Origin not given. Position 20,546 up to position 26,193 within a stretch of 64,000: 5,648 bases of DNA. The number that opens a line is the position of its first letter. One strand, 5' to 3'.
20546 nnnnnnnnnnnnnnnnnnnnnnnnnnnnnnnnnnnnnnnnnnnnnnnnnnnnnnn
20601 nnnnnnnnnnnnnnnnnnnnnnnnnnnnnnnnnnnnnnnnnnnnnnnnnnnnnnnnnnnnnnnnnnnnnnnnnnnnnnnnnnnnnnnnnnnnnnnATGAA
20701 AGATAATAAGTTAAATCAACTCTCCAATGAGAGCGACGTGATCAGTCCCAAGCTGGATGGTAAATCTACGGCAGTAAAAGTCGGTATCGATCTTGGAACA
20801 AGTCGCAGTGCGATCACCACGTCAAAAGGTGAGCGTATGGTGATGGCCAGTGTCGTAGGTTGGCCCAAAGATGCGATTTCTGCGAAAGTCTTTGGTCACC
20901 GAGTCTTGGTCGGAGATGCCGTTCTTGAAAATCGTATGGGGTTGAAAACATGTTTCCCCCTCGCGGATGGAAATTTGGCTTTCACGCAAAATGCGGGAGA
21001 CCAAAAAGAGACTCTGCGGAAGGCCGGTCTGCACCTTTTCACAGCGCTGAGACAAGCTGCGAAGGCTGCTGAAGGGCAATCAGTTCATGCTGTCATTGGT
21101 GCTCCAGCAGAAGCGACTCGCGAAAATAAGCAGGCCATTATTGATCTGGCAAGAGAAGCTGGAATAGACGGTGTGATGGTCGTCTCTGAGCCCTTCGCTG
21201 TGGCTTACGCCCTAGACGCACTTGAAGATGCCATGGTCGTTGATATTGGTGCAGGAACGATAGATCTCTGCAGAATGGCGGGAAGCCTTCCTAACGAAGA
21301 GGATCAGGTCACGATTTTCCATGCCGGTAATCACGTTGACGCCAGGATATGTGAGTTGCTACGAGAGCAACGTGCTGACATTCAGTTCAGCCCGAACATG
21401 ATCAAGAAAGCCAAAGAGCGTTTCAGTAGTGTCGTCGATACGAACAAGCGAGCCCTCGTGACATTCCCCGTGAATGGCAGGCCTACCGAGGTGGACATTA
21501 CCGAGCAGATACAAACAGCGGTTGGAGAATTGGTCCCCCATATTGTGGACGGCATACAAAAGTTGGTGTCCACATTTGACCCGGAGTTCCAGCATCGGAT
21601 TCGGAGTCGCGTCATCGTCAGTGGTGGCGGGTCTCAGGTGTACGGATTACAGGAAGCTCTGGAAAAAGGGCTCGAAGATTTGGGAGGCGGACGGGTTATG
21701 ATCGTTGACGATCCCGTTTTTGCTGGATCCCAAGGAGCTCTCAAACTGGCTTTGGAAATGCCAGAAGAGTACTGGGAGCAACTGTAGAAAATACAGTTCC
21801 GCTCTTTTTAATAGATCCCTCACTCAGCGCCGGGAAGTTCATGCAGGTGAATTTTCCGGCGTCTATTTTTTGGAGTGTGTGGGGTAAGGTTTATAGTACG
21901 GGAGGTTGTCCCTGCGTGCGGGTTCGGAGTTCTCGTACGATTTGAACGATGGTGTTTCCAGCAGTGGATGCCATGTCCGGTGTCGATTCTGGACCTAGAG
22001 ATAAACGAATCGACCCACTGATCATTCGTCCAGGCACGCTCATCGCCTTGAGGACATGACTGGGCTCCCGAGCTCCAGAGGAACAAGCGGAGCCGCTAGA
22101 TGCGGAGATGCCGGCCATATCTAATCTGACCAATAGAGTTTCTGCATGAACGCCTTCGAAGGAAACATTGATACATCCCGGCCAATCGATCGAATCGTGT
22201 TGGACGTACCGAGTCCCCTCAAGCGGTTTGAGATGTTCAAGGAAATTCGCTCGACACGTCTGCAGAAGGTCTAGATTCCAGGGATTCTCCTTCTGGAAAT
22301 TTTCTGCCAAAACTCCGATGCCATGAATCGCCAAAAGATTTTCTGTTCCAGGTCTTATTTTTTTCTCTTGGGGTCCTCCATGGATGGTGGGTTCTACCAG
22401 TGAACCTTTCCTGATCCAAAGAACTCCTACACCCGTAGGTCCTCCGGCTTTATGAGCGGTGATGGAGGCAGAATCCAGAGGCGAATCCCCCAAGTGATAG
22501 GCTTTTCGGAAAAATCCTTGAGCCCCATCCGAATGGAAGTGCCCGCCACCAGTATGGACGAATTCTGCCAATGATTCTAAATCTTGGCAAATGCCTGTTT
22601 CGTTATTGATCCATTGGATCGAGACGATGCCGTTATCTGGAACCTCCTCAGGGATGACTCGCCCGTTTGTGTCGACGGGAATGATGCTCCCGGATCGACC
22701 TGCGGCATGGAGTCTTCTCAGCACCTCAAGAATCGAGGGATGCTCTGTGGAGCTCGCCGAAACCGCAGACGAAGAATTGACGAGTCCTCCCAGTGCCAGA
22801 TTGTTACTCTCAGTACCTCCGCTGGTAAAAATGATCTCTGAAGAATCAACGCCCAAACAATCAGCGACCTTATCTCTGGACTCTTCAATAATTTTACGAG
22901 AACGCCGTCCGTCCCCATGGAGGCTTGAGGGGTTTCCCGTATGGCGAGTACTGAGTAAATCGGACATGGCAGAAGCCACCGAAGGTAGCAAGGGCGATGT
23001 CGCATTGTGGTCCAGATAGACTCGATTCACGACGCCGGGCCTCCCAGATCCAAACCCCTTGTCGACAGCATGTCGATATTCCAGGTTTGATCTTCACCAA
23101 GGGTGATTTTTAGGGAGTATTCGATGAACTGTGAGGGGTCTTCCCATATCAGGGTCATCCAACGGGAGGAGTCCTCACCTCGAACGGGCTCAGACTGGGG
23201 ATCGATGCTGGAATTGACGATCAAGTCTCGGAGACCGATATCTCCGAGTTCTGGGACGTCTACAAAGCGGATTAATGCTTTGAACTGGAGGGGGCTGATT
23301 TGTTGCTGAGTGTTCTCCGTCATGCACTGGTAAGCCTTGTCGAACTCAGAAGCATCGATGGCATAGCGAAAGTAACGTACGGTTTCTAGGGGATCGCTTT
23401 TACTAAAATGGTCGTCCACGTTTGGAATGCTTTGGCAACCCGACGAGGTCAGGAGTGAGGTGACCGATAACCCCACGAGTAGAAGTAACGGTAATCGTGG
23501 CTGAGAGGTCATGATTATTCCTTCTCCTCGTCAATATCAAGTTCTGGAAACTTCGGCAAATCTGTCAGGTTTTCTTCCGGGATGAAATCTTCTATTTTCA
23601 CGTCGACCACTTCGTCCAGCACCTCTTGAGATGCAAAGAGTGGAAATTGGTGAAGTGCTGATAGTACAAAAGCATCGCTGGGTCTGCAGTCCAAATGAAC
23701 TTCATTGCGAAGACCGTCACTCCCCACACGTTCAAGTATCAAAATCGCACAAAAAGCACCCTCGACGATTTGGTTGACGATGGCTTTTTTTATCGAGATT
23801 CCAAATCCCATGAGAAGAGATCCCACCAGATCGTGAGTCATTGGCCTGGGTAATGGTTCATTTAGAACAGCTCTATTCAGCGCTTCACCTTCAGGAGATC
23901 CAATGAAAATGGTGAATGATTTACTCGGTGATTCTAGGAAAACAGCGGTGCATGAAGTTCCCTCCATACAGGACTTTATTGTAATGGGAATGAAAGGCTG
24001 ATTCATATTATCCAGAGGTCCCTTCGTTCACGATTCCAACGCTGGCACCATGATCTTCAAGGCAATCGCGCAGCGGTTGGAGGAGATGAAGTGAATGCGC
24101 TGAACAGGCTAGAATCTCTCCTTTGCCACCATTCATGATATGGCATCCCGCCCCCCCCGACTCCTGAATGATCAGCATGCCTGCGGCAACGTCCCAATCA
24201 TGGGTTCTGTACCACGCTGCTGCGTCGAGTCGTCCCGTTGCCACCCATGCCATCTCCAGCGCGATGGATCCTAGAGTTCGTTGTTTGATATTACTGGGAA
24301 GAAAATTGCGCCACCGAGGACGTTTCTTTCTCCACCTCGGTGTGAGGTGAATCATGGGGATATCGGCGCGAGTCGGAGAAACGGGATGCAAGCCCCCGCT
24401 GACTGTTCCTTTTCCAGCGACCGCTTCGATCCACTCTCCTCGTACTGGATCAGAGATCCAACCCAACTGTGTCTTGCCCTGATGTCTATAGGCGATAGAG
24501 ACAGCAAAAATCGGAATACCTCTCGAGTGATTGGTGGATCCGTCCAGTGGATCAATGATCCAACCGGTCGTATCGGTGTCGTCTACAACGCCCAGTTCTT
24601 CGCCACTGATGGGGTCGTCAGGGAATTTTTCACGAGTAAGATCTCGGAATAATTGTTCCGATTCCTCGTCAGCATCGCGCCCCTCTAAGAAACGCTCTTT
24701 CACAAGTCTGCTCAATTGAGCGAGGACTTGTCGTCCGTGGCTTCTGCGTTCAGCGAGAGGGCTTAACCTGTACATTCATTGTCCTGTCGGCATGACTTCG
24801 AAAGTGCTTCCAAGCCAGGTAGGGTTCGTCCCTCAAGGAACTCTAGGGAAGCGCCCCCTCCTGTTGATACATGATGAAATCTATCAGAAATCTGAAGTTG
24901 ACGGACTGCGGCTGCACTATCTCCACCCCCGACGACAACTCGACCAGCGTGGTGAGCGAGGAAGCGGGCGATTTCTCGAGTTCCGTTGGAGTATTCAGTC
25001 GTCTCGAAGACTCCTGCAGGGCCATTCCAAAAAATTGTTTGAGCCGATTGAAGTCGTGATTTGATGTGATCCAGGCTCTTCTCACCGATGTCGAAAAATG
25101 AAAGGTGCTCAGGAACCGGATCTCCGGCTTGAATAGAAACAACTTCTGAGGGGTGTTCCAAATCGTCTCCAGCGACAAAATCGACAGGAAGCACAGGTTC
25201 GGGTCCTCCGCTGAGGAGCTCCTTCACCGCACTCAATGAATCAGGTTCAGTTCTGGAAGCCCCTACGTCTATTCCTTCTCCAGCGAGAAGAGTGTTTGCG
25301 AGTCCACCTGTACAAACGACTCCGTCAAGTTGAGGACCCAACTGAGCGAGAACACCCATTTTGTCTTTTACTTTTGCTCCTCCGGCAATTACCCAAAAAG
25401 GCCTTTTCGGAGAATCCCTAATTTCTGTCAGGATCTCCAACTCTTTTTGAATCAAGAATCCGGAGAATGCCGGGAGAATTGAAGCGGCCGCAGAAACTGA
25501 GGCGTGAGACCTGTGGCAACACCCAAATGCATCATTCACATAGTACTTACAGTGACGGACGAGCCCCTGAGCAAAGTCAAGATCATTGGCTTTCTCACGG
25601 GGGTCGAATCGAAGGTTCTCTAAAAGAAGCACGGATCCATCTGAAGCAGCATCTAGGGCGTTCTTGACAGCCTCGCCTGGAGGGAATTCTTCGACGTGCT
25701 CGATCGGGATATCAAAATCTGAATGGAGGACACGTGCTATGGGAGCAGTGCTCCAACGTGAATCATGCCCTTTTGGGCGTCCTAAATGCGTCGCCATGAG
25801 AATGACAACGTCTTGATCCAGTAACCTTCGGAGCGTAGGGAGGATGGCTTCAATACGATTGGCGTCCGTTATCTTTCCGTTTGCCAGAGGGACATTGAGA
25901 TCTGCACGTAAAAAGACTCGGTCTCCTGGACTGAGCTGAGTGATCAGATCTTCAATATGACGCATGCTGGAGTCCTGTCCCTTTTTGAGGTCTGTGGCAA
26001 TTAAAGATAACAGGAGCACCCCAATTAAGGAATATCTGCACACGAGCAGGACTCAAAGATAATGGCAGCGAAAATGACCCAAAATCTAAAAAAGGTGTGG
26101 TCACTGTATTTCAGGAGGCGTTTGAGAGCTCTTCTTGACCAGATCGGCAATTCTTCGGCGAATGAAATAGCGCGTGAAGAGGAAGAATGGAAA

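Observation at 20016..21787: Orphan MamK-like actin translationally coupled to an acidic coiled-coil protein. A candidate undescribed actin-filament system.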

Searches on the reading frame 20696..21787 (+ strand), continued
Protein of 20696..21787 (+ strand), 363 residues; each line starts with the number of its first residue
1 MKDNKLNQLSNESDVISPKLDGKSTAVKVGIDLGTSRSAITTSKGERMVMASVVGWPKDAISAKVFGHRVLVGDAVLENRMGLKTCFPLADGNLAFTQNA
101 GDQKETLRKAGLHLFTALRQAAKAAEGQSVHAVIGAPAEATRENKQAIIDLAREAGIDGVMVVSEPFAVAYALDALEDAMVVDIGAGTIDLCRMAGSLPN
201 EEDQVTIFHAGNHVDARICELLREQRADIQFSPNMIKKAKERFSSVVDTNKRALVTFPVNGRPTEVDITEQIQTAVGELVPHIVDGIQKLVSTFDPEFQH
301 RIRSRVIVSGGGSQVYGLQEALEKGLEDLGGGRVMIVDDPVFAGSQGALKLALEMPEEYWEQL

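Call 79: search_protein_families(library=pfam, proteins=[P0252, P0254, P0247, P0264, P0265, P0283, P0325, P0268], max_evalue=0.001)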
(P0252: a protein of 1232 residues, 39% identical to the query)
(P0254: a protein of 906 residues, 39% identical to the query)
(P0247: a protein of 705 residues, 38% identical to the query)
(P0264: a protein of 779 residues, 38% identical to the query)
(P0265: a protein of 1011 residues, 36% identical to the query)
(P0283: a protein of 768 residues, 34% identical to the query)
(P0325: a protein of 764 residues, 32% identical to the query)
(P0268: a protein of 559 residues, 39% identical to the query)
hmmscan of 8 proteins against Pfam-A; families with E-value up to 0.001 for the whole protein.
P0252 (1232 aa): 3 families
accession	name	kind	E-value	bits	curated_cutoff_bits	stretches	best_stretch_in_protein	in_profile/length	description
PF06723.19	MreB_Mbl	-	1.3e-28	100.3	27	1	906-1224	4-322/327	MreB/Mbl protein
PF00022.25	Actin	-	5.6e-13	48.7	27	1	927-1094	30-190/410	Actin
PF14450.12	FtsA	-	2.2e-07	31.7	31.8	1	1050-1197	2-105/127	Cell division protein FtsA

P0254 (906 aa): 4 families
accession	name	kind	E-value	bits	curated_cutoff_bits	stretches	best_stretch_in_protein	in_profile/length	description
PF06723.19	MreB_Mbl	-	4.5e-32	111.6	27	1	580-898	4-322/327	MreB/Mbl protein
PF00022.25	Actin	-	1e-12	47.9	27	1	602-768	31-190/410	Actin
PF14450.12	FtsA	-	4.4e-06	27.5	31.8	1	724-869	2-103/127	Cell division protein FtsA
PF22128.2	Alp7A_like_C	-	9.5e-06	25.9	22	1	723-870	3-138/156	Alp7A C-terminal domain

P0247 (705 aa): 6 families
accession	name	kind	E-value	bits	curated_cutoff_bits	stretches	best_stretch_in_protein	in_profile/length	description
PF06723.19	MreB_Mbl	-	1.3e-27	97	27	1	379-698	4-323/327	MreB/Mbl protein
PF00022.25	Actin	-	1.9e-10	40.3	27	1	399-618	29-240/410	Actin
PF25229.1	Salactin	-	8.6e-08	32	27.1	1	549-697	178-334/335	Salactin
PF14450.12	FtsA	-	1.5e-07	32.2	31.8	1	523-668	2-103/127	Cell division protein FtsA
PF01869.26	BcrAD_BadFG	-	7.8e-05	22.8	31.5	0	617-694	194-271/271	BadF/BadG/BcrA/BcrD ATPase family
PF22128.2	Alp7A_like_C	-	0.00036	20.8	22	0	521-670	2-139/156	Alp7A C-terminal domain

P0264 (779 aa): 5 families
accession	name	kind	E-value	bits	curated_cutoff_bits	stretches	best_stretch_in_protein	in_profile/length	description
PF06723.19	MreB_Mbl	-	1.2e-26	93.8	27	1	453-771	4-322/327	MreB/Mbl protein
PF00022.25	Actin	-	3e-11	43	27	1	473-641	29-190/410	Actin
PF25229.1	Salactin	-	4.1e-08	33.1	27.1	1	453-770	4-333/335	Salactin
PF22128.2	Alp7A_like_C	-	0.00024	21.3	22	1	594-706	1-108/156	Alp7A C-terminal domain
PF14450.12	FtsA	-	0.00029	21.6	31.8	1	597-761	2-125/127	Cell division protein FtsA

P0265 (1011 aa): 4 families
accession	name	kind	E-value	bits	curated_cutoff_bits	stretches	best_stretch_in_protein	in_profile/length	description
PF06723.19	MreB_Mbl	-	1.5e-29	103.3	27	1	684-999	4-319/327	MreB/Mbl protein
PF25229.1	Salactin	-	1.5e-08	34.5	27.1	1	684-1002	4-334/335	Salactin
PF00022.25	Actin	-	2e-08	33.7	27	1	719-872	44-190/410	Actin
PF14450.12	FtsA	-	0.00043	21.1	31.8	0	828-974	2-104/127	Cell division protein FtsA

P0283 (768 aa): 5 families
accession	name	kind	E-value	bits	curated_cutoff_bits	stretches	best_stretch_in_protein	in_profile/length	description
PF00091.31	Tubulin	-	8.5e-41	140.8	33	1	4-160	2-186/190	Tubulin/FtsZ family, GTPase domain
PF12327.13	FtsZ_C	-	8.8e-29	100.1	27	1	212-307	1-95/95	FtsZ family, C-terminal domain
PF06723.19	MreB_Mbl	-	6e-23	81.6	27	1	435-753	4-321/327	MreB/Mbl protein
PF00022.25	Actin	-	1.4e-09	37.5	27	1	452-621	26-187/410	Actin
PF25229.1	Salactin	-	0.00025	20.6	27.1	1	581-754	154-334/335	Salactin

P0325 (764 aa): 0 families

P0268 (559 aa): 4 families
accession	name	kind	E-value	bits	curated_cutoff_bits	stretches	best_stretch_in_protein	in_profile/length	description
PF06723.19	MreB_Mbl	-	8.1e-19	68.1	27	1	225-514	4-297/327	MreB/Mbl protein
PF00022.25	Actin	-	1e-06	28.1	27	1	246-431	30-212/410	Actin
PF25229.1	Salactin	-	0.00011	21.8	27.1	1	371-541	153-332/335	Salactin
PF21522.3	MreB-like_C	-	0.00099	20.1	27.8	0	370-502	2-115/123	Archaeal actin homologue MreB-like, C-terminal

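Call 83: predict_structure(alignment_id=A3)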
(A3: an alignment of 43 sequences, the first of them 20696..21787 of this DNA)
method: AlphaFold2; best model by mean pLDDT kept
length: 363 residues; sequences in the alignment: 43
mean_pLDDT: 89.3   pTM: 0.85
mean pLDDT of the five models: 89.3, 89.2, 88.3, 86.0, 83.1
residues with pLDDT >= 90: 276; 70-90: 59; 50-70: 15; < 50: 13
segments of 3 or more residues with pLDDT < 50: 1-13
pLDDT, mean of each block of 10 residues (from residue 1): 32 49 77 94 94 96 91 93 95 91 96 97 92 92 95 97 94 94 94 92 93 94 92 90 75 90 93 92 95 89 93 87 93 93 95 93 89
secondary structure, 60 per line:
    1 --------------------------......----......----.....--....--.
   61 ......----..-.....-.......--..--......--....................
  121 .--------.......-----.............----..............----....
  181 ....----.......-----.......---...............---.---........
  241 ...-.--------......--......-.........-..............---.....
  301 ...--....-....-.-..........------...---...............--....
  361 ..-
elements in order: E27-32 E37-42 E47-51 E54-57 H60-66 H74-78 E83-86 H95-98 H101-121 E130-136 H142-154 E159-164 H165-172 E177-184 E189-195 E204-207 H211-225 H233-243 E254-259 E262-267 H269-277 H279-292 H296-303 E306-309 H311-314 H318-327 E334-336 H340-354 H357-362

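Call 85: fold_search(model_id=the predicted structure, library=pdb)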
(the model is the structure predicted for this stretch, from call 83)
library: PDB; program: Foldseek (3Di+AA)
matches with E <= 10: 1363; with E <= 0.001: 853
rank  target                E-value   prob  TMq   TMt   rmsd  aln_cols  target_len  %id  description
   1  5ljv_A                1.0e-35  1.00  0.87  0.97   1.4       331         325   38  MamK double helical filament (released 2016-11-16)
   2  5ljw_A                7.7e-35  1.00  0.78  0.85   3.3       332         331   38  MamK non-polymerising A278D mutant bound to AMPPNP (released 2016-11-16)
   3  5ljw_B                1.2e-33  1.00  0.69  0.76   4.9       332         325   37  MamK non-polymerising A278D mutant bound to AMPPNP (released 2016-11-16)
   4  8r2n_A                5.4e-26  1.00  0.81  0.83   2.8       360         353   25  Structure of the BeeR filament (released 2025-03-05)
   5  5jyg_A                5.8e-25  1.00  0.80  0.88   3.0       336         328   38  Cryo-EM structure of the MamK filament at 6.5 A (released 2016-07-27)
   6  9a5t_B                1.8e-21  1.00  0.78  0.84   3.2       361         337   21  Integrative model of MBL-MREB by crosslinking MS and deep learning (released 2024-09-18)
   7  9a51_A                6.7e-21  1.00  0.75  0.81   2.8       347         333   22  Integrative model of MBL-YTXH by crosslinking MS and deep learning (released 2024-09-18)
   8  1jcf                  1.3e-20  1.00  0.76  0.82   2.6       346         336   23  MREB FROM THERMOTOGA MARITIMA, TRIGONAL (released 2001-09-19)
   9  4czi                  1.4e-20  1.00  0.74  0.84   2.9       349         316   22  C. crescentus MreB, single filament, empty (released 2014-06-11)
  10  4czk                  2.0e-20  1.00  0.74  0.84   2.9       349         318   23  C. crescentus MreB, single filament, AMPPNP, MP265 inhibitor (released 2014-06-11)
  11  7e1g_A                8.0e-20  1.00  0.75  0.81   3.2       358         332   18  Structure of MreB3 from Spiroplasma eriocheiris (released 2022-02-16)
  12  4czm_A                1.1e-19  1.00  0.74  0.79   3.7       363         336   22  C. crescentus MreB, monomeric, AMPPNP (released 2014-08-13)
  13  1jcg                  1.2e-19  1.00  0.76  0.82   2.6       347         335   22  MREB FROM THERMOTOGA MARITIMA, AMPPNP (released 2001-09-19)
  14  4cze                  1.2e-19  1.00  0.73  0.82   3.2       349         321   23  C. crescentus MreB, double filament, empty (released 2014-06-11)
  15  4czj_A                2.3e-19  1.00  0.73  0.84   3.0       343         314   23  C. crescentus MreB, double filament, AMPPNP (released 2014-06-11)
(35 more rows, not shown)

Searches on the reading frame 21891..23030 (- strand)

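Call 8: search_protein_families(library=pfam, proteins=[window:21891-23030:-], max_evalue=0.001)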
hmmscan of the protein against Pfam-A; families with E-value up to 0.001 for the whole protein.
window:21891-23030:- (379 aa): 1 family
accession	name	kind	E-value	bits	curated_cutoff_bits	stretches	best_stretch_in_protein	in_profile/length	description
PF00266.25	Aminotran_5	-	2e-51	175.6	21.5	1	4-350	1-364/371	Aminotransferase class-V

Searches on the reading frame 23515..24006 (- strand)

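Call 8: search_protein_families(library=pfam, proteins=[window:23515-24006:-], max_evalue=0.001)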
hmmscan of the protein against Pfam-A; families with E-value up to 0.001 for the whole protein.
window:23515-24006:- (163 aa): 1 family
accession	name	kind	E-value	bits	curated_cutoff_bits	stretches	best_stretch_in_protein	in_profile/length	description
PF02577.19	BFN_dom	-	1.4e-21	76.9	27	1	28-133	7-107/112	Bifunctional nuclease domain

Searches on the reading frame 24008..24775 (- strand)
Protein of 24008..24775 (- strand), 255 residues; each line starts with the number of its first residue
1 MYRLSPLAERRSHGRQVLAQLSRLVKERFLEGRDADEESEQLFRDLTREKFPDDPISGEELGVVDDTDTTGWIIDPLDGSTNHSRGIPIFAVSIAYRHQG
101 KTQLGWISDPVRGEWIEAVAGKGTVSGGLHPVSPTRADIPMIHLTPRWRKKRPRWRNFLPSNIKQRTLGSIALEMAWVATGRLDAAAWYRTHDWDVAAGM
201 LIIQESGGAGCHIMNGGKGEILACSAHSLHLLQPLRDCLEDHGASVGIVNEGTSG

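Call 54: search_protein_families(library=pfam, proteins=[window:24008-24775:-], max_evalue=0.0001)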
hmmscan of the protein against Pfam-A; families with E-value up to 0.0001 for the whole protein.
window:24008-24775:- (255 aa): 1 family
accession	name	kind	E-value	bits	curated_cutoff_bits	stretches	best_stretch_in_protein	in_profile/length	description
PF00459.30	Inositol_P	-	3.4e-39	135.4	27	1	34-217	44-246/271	Inositol monophosphatase family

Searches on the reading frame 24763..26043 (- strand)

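Call 54: search_protein_families(library=pfam, proteins=[window:24763-26043:-], max_evalue=0.0001)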
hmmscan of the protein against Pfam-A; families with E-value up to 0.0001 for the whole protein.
window:24763-26043:- (426 aa): 1 family
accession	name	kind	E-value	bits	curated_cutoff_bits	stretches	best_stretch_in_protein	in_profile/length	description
PF00162.24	PGK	-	1.8e-116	389.7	27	1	40-406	8-379/379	Phosphoglycerate kinase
